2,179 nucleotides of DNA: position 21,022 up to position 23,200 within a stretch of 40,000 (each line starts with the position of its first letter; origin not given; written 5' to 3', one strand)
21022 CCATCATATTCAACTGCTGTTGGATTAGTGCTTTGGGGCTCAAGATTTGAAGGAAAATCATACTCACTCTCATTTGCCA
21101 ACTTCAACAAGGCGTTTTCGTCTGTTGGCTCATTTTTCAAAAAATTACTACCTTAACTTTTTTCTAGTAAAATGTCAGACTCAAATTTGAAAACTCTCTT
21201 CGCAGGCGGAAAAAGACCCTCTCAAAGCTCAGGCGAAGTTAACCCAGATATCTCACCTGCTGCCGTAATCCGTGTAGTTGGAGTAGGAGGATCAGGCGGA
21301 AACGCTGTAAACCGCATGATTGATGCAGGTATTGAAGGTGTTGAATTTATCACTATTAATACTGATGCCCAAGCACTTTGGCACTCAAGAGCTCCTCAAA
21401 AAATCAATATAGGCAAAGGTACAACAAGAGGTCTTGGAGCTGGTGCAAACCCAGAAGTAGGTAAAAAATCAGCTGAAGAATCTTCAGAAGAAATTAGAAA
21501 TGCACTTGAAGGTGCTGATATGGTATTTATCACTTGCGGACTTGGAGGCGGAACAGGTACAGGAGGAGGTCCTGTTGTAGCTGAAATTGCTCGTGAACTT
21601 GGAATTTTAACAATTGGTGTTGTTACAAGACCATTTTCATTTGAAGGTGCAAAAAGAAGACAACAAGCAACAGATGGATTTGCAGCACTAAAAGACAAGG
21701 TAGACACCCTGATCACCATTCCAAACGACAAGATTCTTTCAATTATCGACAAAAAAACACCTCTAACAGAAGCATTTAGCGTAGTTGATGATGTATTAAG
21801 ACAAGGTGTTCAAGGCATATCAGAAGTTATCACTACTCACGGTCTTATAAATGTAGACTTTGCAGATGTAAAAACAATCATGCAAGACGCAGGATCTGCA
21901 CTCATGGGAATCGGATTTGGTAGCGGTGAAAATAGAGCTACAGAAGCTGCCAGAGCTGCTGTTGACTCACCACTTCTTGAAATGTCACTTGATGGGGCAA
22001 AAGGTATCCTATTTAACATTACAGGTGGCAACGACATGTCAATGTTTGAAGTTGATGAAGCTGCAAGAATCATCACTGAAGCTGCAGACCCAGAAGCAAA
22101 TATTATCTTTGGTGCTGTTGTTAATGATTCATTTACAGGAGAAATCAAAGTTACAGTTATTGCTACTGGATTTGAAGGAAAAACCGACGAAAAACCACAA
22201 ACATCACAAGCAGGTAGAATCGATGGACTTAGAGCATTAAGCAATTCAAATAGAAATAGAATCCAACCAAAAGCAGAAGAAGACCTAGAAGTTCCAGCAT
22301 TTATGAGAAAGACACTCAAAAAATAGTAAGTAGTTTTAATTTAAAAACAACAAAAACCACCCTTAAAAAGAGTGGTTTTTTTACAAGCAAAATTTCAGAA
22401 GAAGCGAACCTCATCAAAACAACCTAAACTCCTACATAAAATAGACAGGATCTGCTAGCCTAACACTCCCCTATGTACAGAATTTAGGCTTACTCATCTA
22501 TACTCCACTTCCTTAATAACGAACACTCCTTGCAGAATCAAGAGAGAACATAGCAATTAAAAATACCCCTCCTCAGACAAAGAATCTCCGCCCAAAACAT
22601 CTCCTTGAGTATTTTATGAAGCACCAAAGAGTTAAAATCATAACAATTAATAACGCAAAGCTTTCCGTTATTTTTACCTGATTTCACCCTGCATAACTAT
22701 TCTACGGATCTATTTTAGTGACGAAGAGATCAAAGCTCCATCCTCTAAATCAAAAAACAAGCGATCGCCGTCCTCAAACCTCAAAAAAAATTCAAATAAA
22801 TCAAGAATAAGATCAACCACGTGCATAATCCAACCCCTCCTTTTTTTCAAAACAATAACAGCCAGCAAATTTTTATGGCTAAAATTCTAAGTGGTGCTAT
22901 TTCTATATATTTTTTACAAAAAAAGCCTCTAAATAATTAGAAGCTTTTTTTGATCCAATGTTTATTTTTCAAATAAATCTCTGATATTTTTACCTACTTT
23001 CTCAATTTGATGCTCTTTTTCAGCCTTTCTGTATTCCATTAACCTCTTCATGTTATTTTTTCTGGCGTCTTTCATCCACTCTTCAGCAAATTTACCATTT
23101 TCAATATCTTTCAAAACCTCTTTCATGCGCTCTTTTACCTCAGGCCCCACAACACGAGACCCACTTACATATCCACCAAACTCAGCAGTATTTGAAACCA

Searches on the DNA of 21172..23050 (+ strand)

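Call 6: search_rna_families(source=window, start=22250, end=23050, threshold=evalue, max_evalue=10, show_alignments=3)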
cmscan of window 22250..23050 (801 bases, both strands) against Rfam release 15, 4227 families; matches with E-value up to 10: 32.
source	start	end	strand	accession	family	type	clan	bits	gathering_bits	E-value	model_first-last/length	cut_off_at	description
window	22909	22952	+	RF02386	sau-19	Gene; sRNA;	-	27.5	80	0.0096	1-75/75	no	Staphylococcus sRNA sau-19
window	22344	22432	-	RF01772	rnk_pseudo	Cis-reg; leader;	-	27.5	55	0.02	1-108/108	no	Pseudomonas rnk leader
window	22899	22953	-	RF01096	PK-HAV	Cis-reg;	-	26.8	50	0.53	1-56/56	no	HepA virus 3'-terminal pseudoknot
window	22916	22973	-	RF01859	Phe_leader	Cis-reg; leader;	-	25.7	55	0.066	1-125/125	no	Phenylalanine leader peptide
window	22345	22415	-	RF02064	STnc370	Gene; sRNA;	-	25.5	54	0.6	1-71/71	no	Enterobacterial sRNA STnc370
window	22334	22380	-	RF01096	PK-HAV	Cis-reg;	-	25.5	50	0.96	1-56/56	no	HepA virus 3'-terminal pseudoknot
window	22349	22418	-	RF02713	MCS4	Gene; sRNA;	-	23.8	56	0.58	1-123/123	no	Mycoplasma sRNA MCS4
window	22916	22977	-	RF00506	Thr_leader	Cis-reg; leader;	-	21.7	55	0.15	1-118/118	no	Threonine operon leader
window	22338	22420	-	RF02366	Yfr19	Gene; sRNA;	-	21.5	70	1.5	1-82/82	no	Cyanobacterial functional RNA 19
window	22315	22384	+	RF01859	Phe_leader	Cis-reg; leader;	-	21.3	55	0.63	1-125/125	no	Phenylalanine leader peptide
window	22887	22953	+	RF00506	Thr_leader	Cis-reg; leader;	-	20.8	55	0.25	1-118/118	no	Threonine operon leader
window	22913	22973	-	RF02618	SSRC34_2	Gene; sRNA;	-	20.6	48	0.98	12-74/125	no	Streptococcus sRNA 34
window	22315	22379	+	RF02844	RefA9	Gene; antisense;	-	20.6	49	1.6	1-64/64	no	Enterococcus sRNA A9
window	22916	22953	-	RF03664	MIR6288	Gene; miRNA;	-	20.4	74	0.32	1-92/92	no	MIR6288 microRNA precursor family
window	22334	22383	+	RF02618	SSRC34_2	Gene; sRNA;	-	19.8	48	1.5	1-125/125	no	Streptococcus sRNA 34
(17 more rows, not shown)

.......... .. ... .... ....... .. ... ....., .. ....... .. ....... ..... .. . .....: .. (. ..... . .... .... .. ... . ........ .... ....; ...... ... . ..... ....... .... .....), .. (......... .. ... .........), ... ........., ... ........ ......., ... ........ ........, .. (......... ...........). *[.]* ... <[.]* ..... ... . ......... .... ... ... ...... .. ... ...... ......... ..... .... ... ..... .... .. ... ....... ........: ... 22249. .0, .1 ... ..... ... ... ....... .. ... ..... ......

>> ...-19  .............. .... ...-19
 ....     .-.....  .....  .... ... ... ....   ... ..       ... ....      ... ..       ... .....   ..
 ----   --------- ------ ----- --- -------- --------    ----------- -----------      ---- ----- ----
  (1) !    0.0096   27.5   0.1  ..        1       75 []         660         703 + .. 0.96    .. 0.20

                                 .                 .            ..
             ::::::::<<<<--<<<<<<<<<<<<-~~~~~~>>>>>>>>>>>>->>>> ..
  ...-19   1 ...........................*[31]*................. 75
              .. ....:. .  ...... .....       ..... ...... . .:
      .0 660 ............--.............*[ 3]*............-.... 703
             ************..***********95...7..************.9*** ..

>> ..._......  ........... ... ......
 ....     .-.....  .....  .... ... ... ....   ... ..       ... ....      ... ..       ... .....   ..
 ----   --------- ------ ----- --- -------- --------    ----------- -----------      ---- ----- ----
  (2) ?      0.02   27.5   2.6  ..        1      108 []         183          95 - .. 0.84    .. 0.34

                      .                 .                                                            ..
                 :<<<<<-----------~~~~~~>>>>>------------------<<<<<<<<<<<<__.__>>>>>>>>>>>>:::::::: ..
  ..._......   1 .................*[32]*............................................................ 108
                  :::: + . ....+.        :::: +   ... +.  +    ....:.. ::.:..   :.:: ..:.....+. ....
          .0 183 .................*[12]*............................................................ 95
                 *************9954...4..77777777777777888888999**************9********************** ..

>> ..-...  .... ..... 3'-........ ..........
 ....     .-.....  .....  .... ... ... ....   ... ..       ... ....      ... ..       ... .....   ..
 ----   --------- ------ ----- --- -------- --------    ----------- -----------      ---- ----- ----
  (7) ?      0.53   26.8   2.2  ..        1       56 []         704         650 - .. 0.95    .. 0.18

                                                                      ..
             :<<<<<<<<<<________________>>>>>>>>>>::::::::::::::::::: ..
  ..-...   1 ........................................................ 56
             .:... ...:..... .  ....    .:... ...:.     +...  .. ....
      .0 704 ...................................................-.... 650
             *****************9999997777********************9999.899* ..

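Call 46: search_dna_similar(query=window:22327-22961:+, collection=phages, mode=distant, max_evalue=0.1)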
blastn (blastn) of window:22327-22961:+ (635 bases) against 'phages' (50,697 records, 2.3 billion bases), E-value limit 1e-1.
No match.

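Call 47: search_dna_similar(query=window:22327-22961:+, collection=plasmids, mode=distant, max_evalue=0.1)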
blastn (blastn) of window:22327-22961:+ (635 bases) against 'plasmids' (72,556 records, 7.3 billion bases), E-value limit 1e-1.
Records with a match: 1; places in all: 2; records where one place covers at least 80% of the query: 0.
Best place of each record, by identity: 80-90% 1.
By first word of the organism name: Chondrinema 1.
By predicted mobility (MOB-suite, as given by PLSDB): non-mobilizable 1.
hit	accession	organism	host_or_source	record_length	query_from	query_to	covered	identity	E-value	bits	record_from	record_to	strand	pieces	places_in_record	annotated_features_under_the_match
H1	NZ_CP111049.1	Chondrinema litorale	Seaweed,red alga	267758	590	632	7%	86.0%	1e-3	52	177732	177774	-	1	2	none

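Call 81: search_rna_families(sources=[L083, L084, L085, L086, L087, L088], threshold=gathering)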
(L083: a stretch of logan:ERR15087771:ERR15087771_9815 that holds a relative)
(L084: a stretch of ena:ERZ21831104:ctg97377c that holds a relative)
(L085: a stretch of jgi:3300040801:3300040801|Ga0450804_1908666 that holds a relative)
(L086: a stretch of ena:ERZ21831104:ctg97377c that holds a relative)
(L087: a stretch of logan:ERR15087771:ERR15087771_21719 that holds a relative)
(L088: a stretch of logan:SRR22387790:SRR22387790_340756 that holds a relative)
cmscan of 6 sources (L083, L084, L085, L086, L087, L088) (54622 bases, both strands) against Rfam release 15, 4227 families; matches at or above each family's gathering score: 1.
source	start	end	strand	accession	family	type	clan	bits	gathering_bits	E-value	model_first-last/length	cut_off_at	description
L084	1253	1326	-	RF00005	tRNA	Gene; tRNA;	CL00001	67.6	29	1.2e-12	1-71/71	no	tRNA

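Call 82: search_rna_families(source=L083, start=4900, end=5350, threshold=evalue, max_evalue=1)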
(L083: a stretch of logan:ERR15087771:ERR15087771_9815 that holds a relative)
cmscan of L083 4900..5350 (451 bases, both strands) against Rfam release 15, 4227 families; matches with E-value up to 1: 3.
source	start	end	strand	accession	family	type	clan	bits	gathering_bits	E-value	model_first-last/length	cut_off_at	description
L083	4993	5173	-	RF02842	RefA1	Gene; sRNA;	-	21.3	94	0.018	1-222/222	no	Enterococcus sRNA A1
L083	5093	5225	-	RF01291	SNORD97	Gene; snRNA; snoRNA; CD-box;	-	19.8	45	0.53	1-142/142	no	Small nucleolar RNA SNORD97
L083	4935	5021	+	RF02436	SpF43_sRNA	Gene; sRNA;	-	17.9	70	0.75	1-99/99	no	Streptococcus sRNA SpF43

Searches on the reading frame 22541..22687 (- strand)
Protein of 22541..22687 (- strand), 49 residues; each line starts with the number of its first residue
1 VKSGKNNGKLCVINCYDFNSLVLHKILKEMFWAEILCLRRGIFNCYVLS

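Call 67: search_protein_families(library=ncbifam, proteins=[window:22541-22687:-], max_evalue=1)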
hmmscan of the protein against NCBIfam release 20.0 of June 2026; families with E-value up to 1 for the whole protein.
seq(49 aa): 0 families

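Call 68: search_protein_families(library=phrogs, proteins=[window:22541-22687:-], max_evalue=1)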
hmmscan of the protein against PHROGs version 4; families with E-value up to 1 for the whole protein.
seq(49 aa): 0 families

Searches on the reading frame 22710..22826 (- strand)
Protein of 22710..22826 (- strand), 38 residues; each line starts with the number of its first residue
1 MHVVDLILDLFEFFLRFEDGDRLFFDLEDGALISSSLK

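Call 27: search_protein_representatives(protein=window:22710-22826:-)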
Query: 38 residues. Proteins with E-value up to 0.001 (for the whole library): 3; up to 1e-10: 1; up to 1e-30: 0. The best 3 are listed.
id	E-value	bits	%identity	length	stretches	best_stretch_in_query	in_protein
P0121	4.6e-16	71.8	100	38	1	1-38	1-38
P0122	6.0e-07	44.2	40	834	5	3-30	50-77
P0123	7.7e-07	43.9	39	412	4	11-33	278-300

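Call 52: find_encoding_contigs(protein=window:22710-22826:-, flank=2000, max_places=10)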
Protein window:22710-22826:- (38 aa): 2 contigs read that carry it; 1 place shown.
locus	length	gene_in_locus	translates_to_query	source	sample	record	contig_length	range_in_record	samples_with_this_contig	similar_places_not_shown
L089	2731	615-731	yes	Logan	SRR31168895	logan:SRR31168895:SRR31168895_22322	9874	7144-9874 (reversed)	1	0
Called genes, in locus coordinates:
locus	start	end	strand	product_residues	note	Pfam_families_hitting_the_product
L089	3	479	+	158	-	?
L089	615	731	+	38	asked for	-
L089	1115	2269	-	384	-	PF00091:Tubulin, PF12327:FtsZ_C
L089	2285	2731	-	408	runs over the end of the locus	PF11104:PilM_2, PF02491:SHS2_FTSA, PF06723:MreB_Mbl, PF14450:FtsA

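Call 67: search_protein_families(library=ncbifam, proteins=[window:22713-22826:-], max_evalue=1)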
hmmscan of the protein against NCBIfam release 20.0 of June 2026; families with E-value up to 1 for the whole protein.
seq(38 aa): 0 families

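Call 68: search_protein_families(library=phrogs, proteins=[window:22713-22826:-], max_evalue=1)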
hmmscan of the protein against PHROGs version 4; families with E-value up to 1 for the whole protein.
seq(38 aa): 0 families

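Call 83: search_protein_families(library=pfam, proteins=[P0122, P0123], max_evalue=0.1)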
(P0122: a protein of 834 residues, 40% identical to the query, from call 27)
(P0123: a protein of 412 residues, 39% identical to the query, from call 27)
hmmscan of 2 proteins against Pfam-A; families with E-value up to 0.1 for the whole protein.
P0122 (834 aa): 6 families
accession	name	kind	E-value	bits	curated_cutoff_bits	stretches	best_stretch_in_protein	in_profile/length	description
PF02298.23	Cu_bind_like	-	8.8e-08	32.5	20.8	0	216-276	11-71/84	Plastocyanin-like domain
PF18182.6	mCpol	-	8.7e-06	26.5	26.4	0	170-213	53-97/114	minimal CRISPR polymerase domain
PF22674.2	C2185-like_N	-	8e-05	23.3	27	0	191-237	12-59/91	C2185-like, N-terminal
PF16408.10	DUF5016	-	0.0018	18.9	31.2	0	105-144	29-68/120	Domain of unknown function (DUF5016)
PF05769.16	SIKE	-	0.0047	17.3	24.3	0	224-291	23-85/180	SIKE family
PF00867.23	XPG_I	-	0.033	15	24.9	0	224-255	30-65/89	XPG I-region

P0123 (412 aa): 19 families
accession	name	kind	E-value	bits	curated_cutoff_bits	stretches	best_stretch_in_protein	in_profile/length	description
PF10387.14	DUF2442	-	1.2e-07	32.3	23.9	0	382-408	8-34/72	Protein of unknown function (DUF2442)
PF00216.26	Bac_DNA_binding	-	5.9e-06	26.9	22.4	0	75-109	18-52/90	Bacterial DNA-binding protein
PF23962.1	DUF7290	-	0.00052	20.8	27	0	52-90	19-58/82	Domain of unknown function (DUF7290)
PF18881.5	DUF5646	-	0.0017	18.7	27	0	228-246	50-68/69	Family of unknown function (DUF5646)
PF02933.23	CDC48_2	-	0.0024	17.9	22.4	0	134-162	7-34/64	Cell division protein 48 (CDC48), domain 2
PF17092.11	PCB_OB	-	0.003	18.7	27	0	100-167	30-98/111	Penicillin-binding protein OB-like domain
PF24842.1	UFD1_N2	-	0.0032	17.9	37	0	232-268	11-46/76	Ubiquitin fusion degradation protein UFD1, N-terminal subdomain 2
PF14840.11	DNA_pol3_delt_C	-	0.0042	17.8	27.3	0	272-303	89-120/125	Processivity clamp loader gamma complex DNA pol III C-term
PF12510.13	Smoothelin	-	0.0096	16.3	23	0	183-201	18-36/50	Smoothelin cytoskeleton protein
PF01556.23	DnaJ_C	-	0.01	16.3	26.6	0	192-284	34-127/152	DnaJ C terminal domain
PF02699.20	YajC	-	0.014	15.7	28.2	0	247-286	26-65/78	Preprotein translocase subunit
PF20297.4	MSSS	-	0.014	15.5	26.8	0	96-121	2-30/42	MutS2 and Smr-associated SH3 domain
PF07883.17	Cupin_2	-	0.019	15.1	27.2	0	354-388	32-66/70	Cupin domain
PF04681.18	Bys1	-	0.02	15.4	24.3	0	323-365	68-110/145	Blastomyces yeast-phase-specific protein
PF09242.17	FCSD-flav_bind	-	0.046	14.5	26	0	308-346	25-64/71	Flavocytochrome c sulphide dehydrogenase, flavin-binding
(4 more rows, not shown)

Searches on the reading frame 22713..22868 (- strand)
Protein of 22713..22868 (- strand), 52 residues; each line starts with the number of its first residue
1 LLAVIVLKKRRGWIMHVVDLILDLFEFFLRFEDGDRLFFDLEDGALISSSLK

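Call 50: find_related_loci(query=window:22713-22868:-, collection=metagenome_contigs, flank=3000)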
Query seq(52 aa) (52 aa) in metagenome_contigs; peptide patterns used: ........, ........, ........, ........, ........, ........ (x = any residue, [..] = any of these).
600 stretches matched a pattern, but none encodes a relative of the query by tblastn (E <= 1e-3).
